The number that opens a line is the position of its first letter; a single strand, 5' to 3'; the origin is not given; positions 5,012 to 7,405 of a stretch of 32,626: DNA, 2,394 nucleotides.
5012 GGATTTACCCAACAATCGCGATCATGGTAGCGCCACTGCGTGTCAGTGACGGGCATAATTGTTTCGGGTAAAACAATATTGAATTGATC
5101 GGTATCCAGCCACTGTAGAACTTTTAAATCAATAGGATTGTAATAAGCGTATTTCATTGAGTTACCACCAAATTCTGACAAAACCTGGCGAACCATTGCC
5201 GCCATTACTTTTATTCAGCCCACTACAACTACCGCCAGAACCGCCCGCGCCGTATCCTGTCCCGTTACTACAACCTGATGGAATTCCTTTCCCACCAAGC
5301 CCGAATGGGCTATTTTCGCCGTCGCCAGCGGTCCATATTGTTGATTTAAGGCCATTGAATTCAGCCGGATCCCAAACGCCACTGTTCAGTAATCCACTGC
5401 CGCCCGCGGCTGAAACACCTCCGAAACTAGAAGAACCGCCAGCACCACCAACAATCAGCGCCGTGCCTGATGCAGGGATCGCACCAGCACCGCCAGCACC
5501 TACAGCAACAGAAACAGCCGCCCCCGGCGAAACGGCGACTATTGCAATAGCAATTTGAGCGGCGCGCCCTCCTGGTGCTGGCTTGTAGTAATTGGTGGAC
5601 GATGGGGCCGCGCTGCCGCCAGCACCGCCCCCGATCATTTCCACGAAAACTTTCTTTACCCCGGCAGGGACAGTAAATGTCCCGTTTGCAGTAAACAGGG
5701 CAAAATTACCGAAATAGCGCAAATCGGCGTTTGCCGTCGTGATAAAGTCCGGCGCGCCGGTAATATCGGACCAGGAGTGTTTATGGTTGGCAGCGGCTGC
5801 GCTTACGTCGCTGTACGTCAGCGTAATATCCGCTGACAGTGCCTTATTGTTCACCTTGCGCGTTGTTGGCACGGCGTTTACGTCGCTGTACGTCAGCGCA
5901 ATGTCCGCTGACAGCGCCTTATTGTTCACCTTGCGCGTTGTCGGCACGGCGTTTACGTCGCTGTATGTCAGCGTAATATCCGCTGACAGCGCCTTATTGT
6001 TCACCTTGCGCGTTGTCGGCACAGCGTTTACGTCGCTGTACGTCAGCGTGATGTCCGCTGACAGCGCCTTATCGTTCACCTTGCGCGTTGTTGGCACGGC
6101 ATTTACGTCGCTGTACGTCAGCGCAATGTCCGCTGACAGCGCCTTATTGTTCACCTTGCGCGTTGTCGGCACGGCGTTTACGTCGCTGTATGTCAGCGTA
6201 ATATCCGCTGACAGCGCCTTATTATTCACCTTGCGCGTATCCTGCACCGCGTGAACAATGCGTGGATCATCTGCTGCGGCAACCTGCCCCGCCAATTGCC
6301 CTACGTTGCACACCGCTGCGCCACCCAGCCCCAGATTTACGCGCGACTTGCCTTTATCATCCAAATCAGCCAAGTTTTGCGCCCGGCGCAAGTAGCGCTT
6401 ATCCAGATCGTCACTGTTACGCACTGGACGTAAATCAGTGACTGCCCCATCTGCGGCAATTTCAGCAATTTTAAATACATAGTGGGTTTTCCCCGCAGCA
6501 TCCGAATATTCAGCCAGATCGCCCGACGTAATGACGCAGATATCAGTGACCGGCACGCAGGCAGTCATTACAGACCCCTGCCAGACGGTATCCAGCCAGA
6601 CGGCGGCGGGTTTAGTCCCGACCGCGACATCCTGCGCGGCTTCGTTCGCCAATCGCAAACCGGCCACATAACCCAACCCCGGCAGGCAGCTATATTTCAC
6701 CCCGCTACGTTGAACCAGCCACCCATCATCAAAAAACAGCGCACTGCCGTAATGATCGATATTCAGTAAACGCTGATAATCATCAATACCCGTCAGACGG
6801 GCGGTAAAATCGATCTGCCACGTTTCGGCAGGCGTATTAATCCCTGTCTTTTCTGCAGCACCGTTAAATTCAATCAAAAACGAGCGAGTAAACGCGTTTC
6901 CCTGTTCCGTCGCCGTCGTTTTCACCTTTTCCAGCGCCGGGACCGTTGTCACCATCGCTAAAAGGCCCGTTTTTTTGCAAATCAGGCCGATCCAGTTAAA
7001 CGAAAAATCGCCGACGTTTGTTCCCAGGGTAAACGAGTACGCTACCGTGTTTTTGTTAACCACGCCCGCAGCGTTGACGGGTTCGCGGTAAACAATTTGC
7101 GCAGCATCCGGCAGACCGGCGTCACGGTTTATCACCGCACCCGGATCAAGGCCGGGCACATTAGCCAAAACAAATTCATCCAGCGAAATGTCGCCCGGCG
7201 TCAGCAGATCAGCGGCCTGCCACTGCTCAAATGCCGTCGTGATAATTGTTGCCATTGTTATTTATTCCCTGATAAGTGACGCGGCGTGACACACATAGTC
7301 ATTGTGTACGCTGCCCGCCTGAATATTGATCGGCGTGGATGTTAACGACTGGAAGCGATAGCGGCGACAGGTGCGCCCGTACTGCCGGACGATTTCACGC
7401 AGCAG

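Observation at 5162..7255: Tail fibre with six near-identical 78-bp tandem repeats and a Gly-rich C-terminal domain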

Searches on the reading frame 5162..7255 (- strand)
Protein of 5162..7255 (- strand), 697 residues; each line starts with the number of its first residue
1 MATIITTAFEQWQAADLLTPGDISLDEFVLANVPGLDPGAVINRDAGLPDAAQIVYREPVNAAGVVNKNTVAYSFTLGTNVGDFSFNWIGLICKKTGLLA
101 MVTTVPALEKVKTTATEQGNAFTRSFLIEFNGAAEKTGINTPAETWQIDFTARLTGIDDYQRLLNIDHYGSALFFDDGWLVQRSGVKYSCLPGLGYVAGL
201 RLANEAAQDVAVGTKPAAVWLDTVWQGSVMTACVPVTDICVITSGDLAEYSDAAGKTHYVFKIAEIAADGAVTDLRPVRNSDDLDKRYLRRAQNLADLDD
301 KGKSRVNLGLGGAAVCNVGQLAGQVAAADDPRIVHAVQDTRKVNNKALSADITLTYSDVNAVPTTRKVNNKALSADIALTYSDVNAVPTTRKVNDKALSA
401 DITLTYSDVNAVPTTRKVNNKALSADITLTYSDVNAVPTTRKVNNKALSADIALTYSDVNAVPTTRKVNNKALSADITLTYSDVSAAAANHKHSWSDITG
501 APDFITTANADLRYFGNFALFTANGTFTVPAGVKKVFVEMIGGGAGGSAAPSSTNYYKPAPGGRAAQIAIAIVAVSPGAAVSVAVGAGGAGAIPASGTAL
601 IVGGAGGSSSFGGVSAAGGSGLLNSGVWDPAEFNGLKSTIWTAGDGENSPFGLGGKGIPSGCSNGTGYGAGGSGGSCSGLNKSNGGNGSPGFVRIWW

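Call 4: search_protein_families(library=pfam, proteins=[window:5162-7255:-], max_evalue=0.01)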
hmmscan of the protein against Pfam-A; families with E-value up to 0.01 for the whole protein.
window:5162-7255:- (697 aa): 2 families
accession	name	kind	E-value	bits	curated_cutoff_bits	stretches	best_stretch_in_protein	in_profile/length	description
PF12571.13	Phage_tail_fib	-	1.7e-26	93.4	23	1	2-157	6-149/150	Phage tail-collar fibre protein, N-terminal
PF21722.4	Gly_rich_2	-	3.5e-08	34.2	24.3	1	523-624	2-98/226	Glycine-rich domain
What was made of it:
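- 5165..5713 (-): C-terminal TNF-like plus glycine-rich (TG) domain (aa 515-697); predicted receptor-binding tip. PF21722 Gly_rich_2 E 3.5e-8 (call 4).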

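Call 5: search_protein_families(library=phrogs, proteins=[window:5162-7255:-], max_evalue=0.001)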
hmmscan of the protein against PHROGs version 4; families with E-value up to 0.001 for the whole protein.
window:5162-7255:- (697 aa): 23 families
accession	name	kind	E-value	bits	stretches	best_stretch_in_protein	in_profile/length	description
phrog_8239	-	tail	6.3e-112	376.6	1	2-375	3-361/642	tail fiber protein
phrog_13388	-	tail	7.1e-97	326.6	1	1-276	2-277/775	tail collar fiber protein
phrog_7489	-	tail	7.1e-68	230.9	1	1-309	1-279/775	tail fiber protein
phrog_24573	-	unknown function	1.7e-56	192.8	1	1-410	1-407/780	-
phrog_6043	-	unknown function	3.7e-56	191.8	1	1-280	1-277/814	-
phrog_17472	-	tail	5.6e-41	141.6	6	462-496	245-279/872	tail protein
phrog_13714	-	tail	2.3e-38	133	1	1-159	1-158/631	tail fiber protein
phrog_4398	-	tail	3.7e-37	129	1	3-278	4-274/613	tail fiber protein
phrog_381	-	tail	1.3e-27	98.3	1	2-442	6-267/566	tail fiber protein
phrog_17219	-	unknown function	4.3e-26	93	3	460-492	24-56/184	-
phrog_863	-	tail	1.2e-24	88.3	1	422-697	309-603/690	tail fiber assembly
phrog_23008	-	tail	6.2e-22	78.7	1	461-519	677-734/812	tail fiber protein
phrog_6202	-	tail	6e-16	59.7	1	319-695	256-634/636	tail fiber protein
phrog_21552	-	unknown function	4.4e-14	53.6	0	461-486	42-67/391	-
phrog_3299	-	unknown function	1.7e-11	43.4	0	461-486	496-521/1385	-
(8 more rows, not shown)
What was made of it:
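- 5162..7255 (-): Tail-fibre gene, 697 aa (stop codon at 5162-5164). Pfam and PHROG hits (calls 4, 5).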

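Call 18: search_solved_structures(query=window:5162-7255:-, max_evalue=1, show_alignments=3)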
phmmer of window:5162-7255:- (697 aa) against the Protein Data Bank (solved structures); distinct sequences matched with E-value up to 1: 1.
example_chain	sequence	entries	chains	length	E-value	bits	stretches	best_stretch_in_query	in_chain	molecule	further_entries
9zd7_AE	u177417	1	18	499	1.2e-05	27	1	286-316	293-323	short tail fiber gp92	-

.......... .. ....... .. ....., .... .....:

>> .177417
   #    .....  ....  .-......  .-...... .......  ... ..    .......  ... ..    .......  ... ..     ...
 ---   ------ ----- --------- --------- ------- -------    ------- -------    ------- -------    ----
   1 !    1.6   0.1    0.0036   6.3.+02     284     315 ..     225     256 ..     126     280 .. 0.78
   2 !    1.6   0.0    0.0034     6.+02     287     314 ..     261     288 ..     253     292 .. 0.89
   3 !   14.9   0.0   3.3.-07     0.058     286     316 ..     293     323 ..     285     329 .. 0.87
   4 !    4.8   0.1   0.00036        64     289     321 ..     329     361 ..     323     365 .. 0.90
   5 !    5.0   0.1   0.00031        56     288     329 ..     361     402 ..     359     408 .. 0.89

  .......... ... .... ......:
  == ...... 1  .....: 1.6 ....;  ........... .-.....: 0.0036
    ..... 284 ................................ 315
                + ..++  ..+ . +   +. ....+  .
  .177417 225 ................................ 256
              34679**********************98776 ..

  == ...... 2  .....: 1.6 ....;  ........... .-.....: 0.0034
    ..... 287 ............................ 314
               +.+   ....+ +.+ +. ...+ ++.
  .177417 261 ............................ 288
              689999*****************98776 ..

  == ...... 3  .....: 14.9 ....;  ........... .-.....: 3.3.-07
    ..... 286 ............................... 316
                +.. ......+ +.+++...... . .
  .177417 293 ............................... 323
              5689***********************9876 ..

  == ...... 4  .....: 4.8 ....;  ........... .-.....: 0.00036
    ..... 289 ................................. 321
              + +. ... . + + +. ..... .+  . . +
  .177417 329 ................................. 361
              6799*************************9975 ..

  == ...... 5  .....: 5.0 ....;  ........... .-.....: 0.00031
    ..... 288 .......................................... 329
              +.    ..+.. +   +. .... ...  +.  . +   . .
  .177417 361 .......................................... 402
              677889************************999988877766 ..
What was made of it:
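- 6308..6400 (-): Shaft motif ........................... (aa 286-316). The only sequence match in the PDB: repeats of 'short tail fiber gp92', 9zd7, E 1.2e-5 (call 18).
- Tried and rejected: The whole fibre matched only a short shaft motif in 9zd7 (call 18).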

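Call 19: find_homologous_proteins(query=window:5162-7255:-, max_evalue=0.00001)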
Query window:5162-7255:- (697 aa): 3398 proteins with E <= 0.00001 among 8000 candidates; the best 120 are listed.
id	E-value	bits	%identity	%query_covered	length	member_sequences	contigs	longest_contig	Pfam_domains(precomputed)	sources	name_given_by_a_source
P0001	0.0e+0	1602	96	100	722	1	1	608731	PF21722.5,PF12571.14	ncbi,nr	ncbi:hypothetical protein GY515_000298 [Escherichia coli]|nr:hypothetical protein [Escherichia coli]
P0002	0.0e+0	1540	100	100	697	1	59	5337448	PF21722.5,PF12571.14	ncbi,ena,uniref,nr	ncbi:phage tail protein [Escherichia coli]|uniref:phage tail-collar fiber domain-containing protein 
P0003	0.0e+0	1539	100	100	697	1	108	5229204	PF21722.5,PF12571.14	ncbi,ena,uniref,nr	ncbi:phage tail protein [Escherichia coli]|uniref:phage tail-collar fiber domain-containing protein 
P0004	0.0e+0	1538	100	100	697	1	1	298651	PF21722.5,PF12571.14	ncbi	ncbi:phage tail protein [Escherichia coli]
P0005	0.0e+0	1538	100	100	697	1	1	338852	PF21722.5,PF12571.14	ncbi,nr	ncbi:hypothetical protein IAH69_003188 [Escherichia coli]|nr:hypothetical protein [Escherichia coli]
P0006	0.0e+0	1537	100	100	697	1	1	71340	PF21722.5,PF12571.14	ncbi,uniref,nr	ncbi:hypothetical protein CCZ19_19005 [Escherichia coli]|uniref:phage tail-collar fiber domain-conta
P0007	0.0e+0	1536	100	100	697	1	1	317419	PF21722.5,PF12571.14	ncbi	-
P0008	0.0e+0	1528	100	100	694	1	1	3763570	PF21722.5,PF12571.14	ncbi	-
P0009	0.0e+0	1520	96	100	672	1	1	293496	PF21722.5,PF12571.14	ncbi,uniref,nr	ncbi:phage tail-collar fiber domain-containing protein [Escherichia coli]|uniref:phage tail-collar f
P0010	0.0e+0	1519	96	100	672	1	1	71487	PF21722.5,PF12571.14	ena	-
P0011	0.0e+0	1489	84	100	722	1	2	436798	PF21722.5,PF12571.14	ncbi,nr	ncbi:phage tail protein [Escherichia coli]|nr:phage tail protein [Escherichia coli]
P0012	0.0e+0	1479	96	100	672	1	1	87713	PF21722.5,PF12571.14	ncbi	-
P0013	0.0e+0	1467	88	100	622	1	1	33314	PF21722.5,PF12571.14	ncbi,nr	ncbi:hypothetical protein GD428_02660 [Escherichia coli]|nr:hypothetical protein [Escherichia coli]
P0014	0.0e+0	1461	88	100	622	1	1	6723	PF21722.5,PF12571.14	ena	-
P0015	0.0e+0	1443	89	100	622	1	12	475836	PF21722.5,PF12571.14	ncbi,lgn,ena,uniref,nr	ncbi:TPA: phage tail protein [Escherichia coli]|uniref:phage tail-collar fiber domain-containing pro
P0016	0.0e+0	1442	89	100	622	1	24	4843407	PF21722.5,PF12571.14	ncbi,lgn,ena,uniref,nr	ncbi:hypothetical protein AT542_000227 [Escherichia coli]|uniref:phage tail-collar fiber domain-cont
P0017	0.0e+0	1395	100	91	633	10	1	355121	PF21722.5,PF12571.14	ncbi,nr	ncbi:hypothetical protein HKC35_000831 [Escherichia coli]|nr:hypothetical protein [Escherichia coli]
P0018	0.0e+0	1377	89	100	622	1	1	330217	PF21722.5,PF12571.14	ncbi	-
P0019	0.0e+0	1305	93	61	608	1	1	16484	PF21722.5,PF12571.14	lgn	-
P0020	0.0e+0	1232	72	100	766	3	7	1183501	PF21722.5,PF12571.14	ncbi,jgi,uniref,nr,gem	ncbi:phage tail-collar fiber domain-containing protein [Escherichia coli]|uniref:phage tail-collar f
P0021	0.0e+0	1206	80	100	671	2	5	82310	PF21722.5,PF12571.14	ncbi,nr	ncbi:phage tail protein [Escherichia albertii]|nr:phage tail protein [Escherichia albertii] MCZ87321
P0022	0.0e+0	1147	97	60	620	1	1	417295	PF21722.5,PF12571.14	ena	-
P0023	0.0e+0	1146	74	100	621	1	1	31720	PF21722.5,PF12571.14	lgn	-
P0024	0.0e+0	1111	72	100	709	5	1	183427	PF21722.5,PF12571.14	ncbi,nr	ncbi:phage tail protein [Salmonella enterica subsp. enterica serovar Yaba]|nr:phage tail protein [Sa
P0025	0.0e+0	1082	82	78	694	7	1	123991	PF21722.5,PF12571.14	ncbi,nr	ncbi:phage tail protein [Salmonella enterica subsp. enterica serovar Durham]|nr:phage tail protein [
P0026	0.0e+0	1071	87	78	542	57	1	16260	PF12571.14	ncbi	ncbi:phage tail protein, partial [Escherichia coli]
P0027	7.2e-297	1004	61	100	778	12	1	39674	PF21722.5,PF12571.14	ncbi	-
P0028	1.3e-288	977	60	100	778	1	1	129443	PF21722.5,PF12571.14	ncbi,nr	ncbi:TPA: phage tail protein [Salmonella enterica subsp. salamae serovar 16:m,t:e,n,x]|nr:phage tail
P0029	2.6e-288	976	92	56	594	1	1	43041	PF21722.5,PF12571.14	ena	-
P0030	1.7e-287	973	92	56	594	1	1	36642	PF21722.5,PF12571.14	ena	-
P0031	2.7e-285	966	60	100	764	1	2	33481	PF21722.5,PF12571.14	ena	-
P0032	7.2e-274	928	61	100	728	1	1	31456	PF21722.5,PF12571.14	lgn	-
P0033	4.2e-273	926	63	100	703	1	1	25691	PF21722.5,PF12571.14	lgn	-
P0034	1.5e-272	924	98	62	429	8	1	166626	PF12571.14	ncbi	ncbi:phage tail-collar fiber domain-containing protein, partial [Escherichia coli]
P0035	2.9e-272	923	100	60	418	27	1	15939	PF12571.14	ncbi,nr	ncbi:TPA: phage tail protein, partial [Escherichia coli]|nr:phage tail protein [Escherichia coli]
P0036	5.8e-269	912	62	100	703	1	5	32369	PF21722.5,PF12571.14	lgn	-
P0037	1.4e-267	908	62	76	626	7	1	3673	PF12571.14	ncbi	ncbi:TPA: phage tail protein, partial [Escherichia coli]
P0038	1.3e-266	904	75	60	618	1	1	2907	PF12571.14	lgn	-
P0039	5.1e-266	902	100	59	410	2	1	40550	PF12571.14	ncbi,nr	ncbi:TPA: phage tail protein, partial [Escherichia coli]|nr:phage tail protein [Escherichia coli]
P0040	1.6e-265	901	69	78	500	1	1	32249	PF12571.14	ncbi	ncbi:phage tail protein [Escherichia albertii]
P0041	2.2e-240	818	65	76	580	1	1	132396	PF12571.14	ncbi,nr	ncbi:hypothetical protein AH716_002277, partial [Salmonella enterica subsp. enterica]|nr:hypothetica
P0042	1.9e-227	775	86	59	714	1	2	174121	PF12571.14,PF07484.18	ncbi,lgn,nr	ncbi:phage tail protein [Salmonella enterica subsp. enterica]|nr:phage tail protein [Salmonella ente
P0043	4.5e-179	615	77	52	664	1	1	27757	PF12571.14,PF07484.18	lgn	-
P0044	1.5e-110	389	53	52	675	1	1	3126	PF12571.14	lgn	-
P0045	2.7e-110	388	39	72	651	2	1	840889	PF12571.14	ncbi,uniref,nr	ncbi:phage tail-collar fiber domain-containing protein [Proteus mirabilis]|uniref:phage tail-collar 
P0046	4.1e-109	384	51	56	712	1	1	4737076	PF21446.4,PF12571.14,PF12604.15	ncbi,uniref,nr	ncbi:phage tail-collar fiber domain-containing protein [Erwinia aphidicola]|uniref:phage tail-collar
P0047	4.2e-109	384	54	52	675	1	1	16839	PF12571.14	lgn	-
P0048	8.0e-109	383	54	52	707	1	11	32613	PF21446.4,PF12571.14,PF12604.15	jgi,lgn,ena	-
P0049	1.5e-108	382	54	52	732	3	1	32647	PF12571.14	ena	-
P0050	2.9e-108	381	53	52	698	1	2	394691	PF12571.14,PF21882.3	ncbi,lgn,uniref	ncbi:phage tail protein [Erwinia aphidicola]|uniref:phage tail-collar fiber domain-containing protei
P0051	3.7e-108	381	54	51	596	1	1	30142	PF12571.14,PF21882.3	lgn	-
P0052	3.7e-106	374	52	52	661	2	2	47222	PF12571.14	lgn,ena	-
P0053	1.7e-105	372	53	52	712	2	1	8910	PF21446.4,PF12571.14,PF12604.15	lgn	-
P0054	1.4e-102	362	51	49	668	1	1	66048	PF12571.14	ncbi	ncbi:phage tail protein [Citrobacter freundii]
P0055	1.7e-102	362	51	50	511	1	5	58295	PF12571.14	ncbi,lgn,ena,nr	ncbi:phage tail protein [Escherichia coli]|nr:phage tail protein [Escherichia coli]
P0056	3.7e-102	361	52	48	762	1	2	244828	PF12571.14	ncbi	ncbi:phage tail protein [Cronobacter sakazakii]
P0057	2.2e-101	358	54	47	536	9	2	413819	PF12571.14,PF07484.18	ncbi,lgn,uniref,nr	ncbi:phage tail protein [Cronobacter dublinensis]|uniref:phage tail-collar fiber domain-containing p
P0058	6.4e-100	354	50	51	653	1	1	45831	PF12571.14,PF20744.4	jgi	jgi:hypothetical protein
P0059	2.1e-99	352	50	48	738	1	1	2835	PF12571.14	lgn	-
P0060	4.9e-99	351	39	72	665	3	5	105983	PF12571.14,PF11839.14,PF03406.19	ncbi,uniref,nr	ncbi:phage tail-collar fiber domain-containing protein [Proteus mirabilis]|uniref:phage tail-collar 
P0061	5.4e-99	351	49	55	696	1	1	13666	PF12571.14,PF21882.3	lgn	-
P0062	6.3e-99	350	54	48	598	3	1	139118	PF12571.14,PF21882.3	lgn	-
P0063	9.0e-99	350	50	52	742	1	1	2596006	PF12571.14,PF07484.18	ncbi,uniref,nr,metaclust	ncbi:phage tail-collar fiber domain-containing protein [Yokenella regensburgei]|uniref:phage tail-co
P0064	2.4e-98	348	51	50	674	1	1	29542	PF12571.14,PF07484.18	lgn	-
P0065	4.8e-98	347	52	48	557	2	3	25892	PF12571.14,PF21882.3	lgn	-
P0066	1.2e-97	346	50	49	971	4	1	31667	PF21446.4,PF12571.14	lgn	-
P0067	2.3e-97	345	51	45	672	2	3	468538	PF12571.14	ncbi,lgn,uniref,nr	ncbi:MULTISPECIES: phage tail-collar fiber domain-containing protein [unclassified Pseudocitrobacter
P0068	2.8e-97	345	52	45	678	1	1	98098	PF12571.14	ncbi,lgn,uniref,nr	ncbi:phage tail protein [Pseudocitrobacter vendiensis]|uniref:Phage tail fibre protein N-terminal do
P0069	6.9e-97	344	53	46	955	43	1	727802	PF12571.14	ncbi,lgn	-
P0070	7.1e-97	344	53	46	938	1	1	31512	PF21446.4,PF12571.14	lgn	-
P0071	1.2e-96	343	51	48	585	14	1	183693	PF21446.4,PF12571.14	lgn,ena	-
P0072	1.4e-96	343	53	48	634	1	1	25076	PF12571.14,PF12604.15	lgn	-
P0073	1.4e-96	343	52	48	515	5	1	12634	PF21446.4,PF12571.14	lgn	-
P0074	1.5e-96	342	52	46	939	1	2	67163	PF21446.4,PF12571.14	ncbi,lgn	-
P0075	1.9e-96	342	43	66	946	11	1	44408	PF21446.4,PF12571.14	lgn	-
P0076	2.0e-96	342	52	46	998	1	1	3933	PF12571.14,PF03903.19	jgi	jgi:hypothetical protein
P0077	2.3e-96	342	51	48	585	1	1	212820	PF21446.4,PF12571.14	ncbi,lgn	ncbi:phage tail protein [Cronobacter turicensis]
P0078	3.5e-96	341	51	48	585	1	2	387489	PF21446.4,PF12571.14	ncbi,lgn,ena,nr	ncbi:phage tail protein [Cronobacter turicensis]|nr:phage tail protein [Cronobacter turicensis]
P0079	4.1e-96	341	50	49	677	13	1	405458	PF12571.14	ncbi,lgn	ncbi:phage tail protein [Cronobacter sakazakii]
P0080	5.3e-96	341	43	62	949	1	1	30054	PF12571.14,PF21882.3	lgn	-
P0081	5.4e-96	341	47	58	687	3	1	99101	PF12571.14,PF03406.19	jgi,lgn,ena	-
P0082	7.7e-96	340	48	52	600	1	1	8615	PF12571.14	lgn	-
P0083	1.7e-95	339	43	67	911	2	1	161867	PF21446.4,PF12571.14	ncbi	ncbi:hypothetical protein GCM10023078_22020 [Gibbsiella greigii]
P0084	1.9e-95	339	52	46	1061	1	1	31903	PF12571.14,PF03903.19,PF21882.3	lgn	-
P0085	2.8e-95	338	53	47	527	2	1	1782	PF12571.14,PF03903.19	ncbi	ncbi:phage tail protein, partial [Serratia proteamaculans]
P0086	2.8e-95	338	52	46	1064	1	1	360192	PF12571.14,PF03903.19,PF21882.3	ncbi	-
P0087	3.1e-95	338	52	46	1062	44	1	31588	PF12571.14,PF03903.19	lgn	-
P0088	3.5e-95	338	52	46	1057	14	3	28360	PF12571.14,PF03903.19,PF21882.3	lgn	-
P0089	3.6e-95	338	48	52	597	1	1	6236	PF12571.14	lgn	-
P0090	3.7e-95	338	51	46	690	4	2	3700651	PF12571.14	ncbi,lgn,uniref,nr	ncbi:phage tail protein [Yersinia ruckeri]|uniref:phage tail protein n=1 Tax=Yersinia ruckeri TaxID=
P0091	3.7e-95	338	52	46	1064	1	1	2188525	PF12571.14,PF03903.19,PF21882.3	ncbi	-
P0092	3.7e-95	338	52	46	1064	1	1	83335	PF12571.14,PF03903.19,PF21882.3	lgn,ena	-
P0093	3.8e-95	338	52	46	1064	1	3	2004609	PF12571.14,PF03903.19,PF21882.3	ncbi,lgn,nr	ncbi:phage tail protein [Serratia marcescens]|nr:phage tail protein [Serratia marcescens]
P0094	3.9e-95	338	52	46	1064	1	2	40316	PF12571.14,PF03903.19,PF21882.3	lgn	-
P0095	3.9e-95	338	52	46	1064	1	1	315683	PF12571.14,PF03903.19,PF21882.3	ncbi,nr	ncbi:hypothetical protein BES32_17515 [Serratia marcescens]|nr:hypothetical protein BES32_17515 [Ser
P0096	4.0e-95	338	52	46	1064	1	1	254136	PF12571.14,PF03903.19,PF21882.3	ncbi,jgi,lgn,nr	ncbi:TPA: phage tail protein [Serratia marcescens]|jgi:hypothetical protein|nr:phage tail protein [S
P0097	4.0e-95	338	52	46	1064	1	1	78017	PF12571.14,PF03903.19,PF21882.3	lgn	-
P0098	4.1e-95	338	52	46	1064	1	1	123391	PF12571.14,PF03903.19,PF21882.3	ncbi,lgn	-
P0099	4.2e-95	338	52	46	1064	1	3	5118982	PF12571.14,PF03903.19,PF21882.3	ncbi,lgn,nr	ncbi:phage tail protein [Serratia marcescens]|nr:hypothetical protein C4B62_04175 [Serratia marcesce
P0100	4.5e-95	338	52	46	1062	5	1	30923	PF12571.14,PF03903.19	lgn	-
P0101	5.4e-95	337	52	46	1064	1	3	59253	PF12571.14,PF03903.19,PF21882.3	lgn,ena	-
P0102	6.4e-95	337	53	46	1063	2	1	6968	PF12571.14,PF03903.19,PF21882.3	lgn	-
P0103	7.1e-95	337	53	46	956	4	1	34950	PF21446.4,PF12571.14,PF03903.19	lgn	-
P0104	9.6e-95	336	52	46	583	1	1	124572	PF12571.14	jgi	jgi:hypothetical protein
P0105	9.9e-95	336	48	52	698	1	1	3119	PF12571.14,PF21882.3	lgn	-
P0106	1.1e-94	336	53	44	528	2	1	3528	PF21446.4,PF12571.14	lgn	-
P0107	1.2e-94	336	52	46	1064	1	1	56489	PF12571.14,PF03903.19,PF21882.3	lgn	-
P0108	1.5e-94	336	52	46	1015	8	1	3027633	PF21446.4,PF12571.14,PF03903.19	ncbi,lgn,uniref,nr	ncbi:Tail fiber protein [Serratia proteamaculans]|uniref:phage tail-collar fiber domain-containing p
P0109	1.9e-94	335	49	51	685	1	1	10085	PF12571.14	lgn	-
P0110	2.3e-94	335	52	46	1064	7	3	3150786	PF12571.14,PF03903.19,PF21882.3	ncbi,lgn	-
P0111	2.7e-94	335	49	52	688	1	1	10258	PF12571.14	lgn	-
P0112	2.8e-94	335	52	49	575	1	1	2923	PF12571.14,PF21882.3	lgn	-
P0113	3.0e-94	335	51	48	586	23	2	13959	PF12571.14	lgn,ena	-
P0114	3.6e-94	335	41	70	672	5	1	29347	PF12571.14,PF11839.14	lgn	-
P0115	3.6e-94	335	47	52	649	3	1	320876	PF12571.14,PF21882.3,PF20744.4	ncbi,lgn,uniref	ncbi:phage tail protein [Pantoea sp. FN0305]|uniref:phage tail-collar fiber domain-containing protei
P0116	4.5e-94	334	50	49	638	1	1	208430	PF12571.14,PF20744.4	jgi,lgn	jgi:hypothetical protein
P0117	5.3e-94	334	52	48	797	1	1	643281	PF12571.14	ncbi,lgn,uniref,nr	ncbi:phage tail protein [Buttiauxella sp. A111]|uniref:phage tail-collar fiber domain-containing pro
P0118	7.9e-94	333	52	46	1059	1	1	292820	PF12571.14,PF03903.19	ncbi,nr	ncbi:hypothetical protein G5644_13080 [Serratia marcescens]|nr:hypothetical protein [Serratia marces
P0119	7.9e-94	333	49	52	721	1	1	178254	PF12571.14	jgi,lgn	jgi:hypothetical protein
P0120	8.1e-94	333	52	46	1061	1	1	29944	PF12571.14,PF03903.19,PF21882.3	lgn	-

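Call 22: find_encoding_contigs(protein=P0016, flank=6000, max_places=4)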
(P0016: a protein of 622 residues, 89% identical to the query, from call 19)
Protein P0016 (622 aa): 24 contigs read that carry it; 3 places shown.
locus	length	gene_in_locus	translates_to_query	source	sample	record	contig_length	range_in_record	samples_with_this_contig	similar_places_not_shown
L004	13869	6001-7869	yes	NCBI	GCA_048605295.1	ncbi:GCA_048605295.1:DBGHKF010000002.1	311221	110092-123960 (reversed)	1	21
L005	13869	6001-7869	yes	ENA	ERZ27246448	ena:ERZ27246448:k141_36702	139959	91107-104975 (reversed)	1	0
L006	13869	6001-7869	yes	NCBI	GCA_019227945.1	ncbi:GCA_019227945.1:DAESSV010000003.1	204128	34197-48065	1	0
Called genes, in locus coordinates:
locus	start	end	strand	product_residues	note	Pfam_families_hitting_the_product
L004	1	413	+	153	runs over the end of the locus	PF10772:Phage_HP1_Orf24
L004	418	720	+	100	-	PF04550:Phage_holin_3_2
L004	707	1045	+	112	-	PF13539:Peptidase_M15_4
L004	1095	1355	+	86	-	PF10963:Phage_TAC_10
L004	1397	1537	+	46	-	PF21830:DUF6890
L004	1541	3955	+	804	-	PF10145:PhageMin_Tail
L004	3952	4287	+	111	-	PF10761:DUF2590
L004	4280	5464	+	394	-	PF04865:Baseplate_J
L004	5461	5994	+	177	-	-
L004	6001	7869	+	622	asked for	PF12571:Phage_tail_fib, PF21722:Gly_rich_2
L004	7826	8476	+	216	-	PF14301:DUF4376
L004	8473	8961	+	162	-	-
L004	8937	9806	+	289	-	-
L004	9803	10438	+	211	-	PF25759:HP1_ORF34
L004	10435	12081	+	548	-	-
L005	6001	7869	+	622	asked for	PF12571:Phage_tail_fib, PF21722:Gly_rich_2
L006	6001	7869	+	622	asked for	PF12571:Phage_tail_fib, PF21722:Gly_rich_2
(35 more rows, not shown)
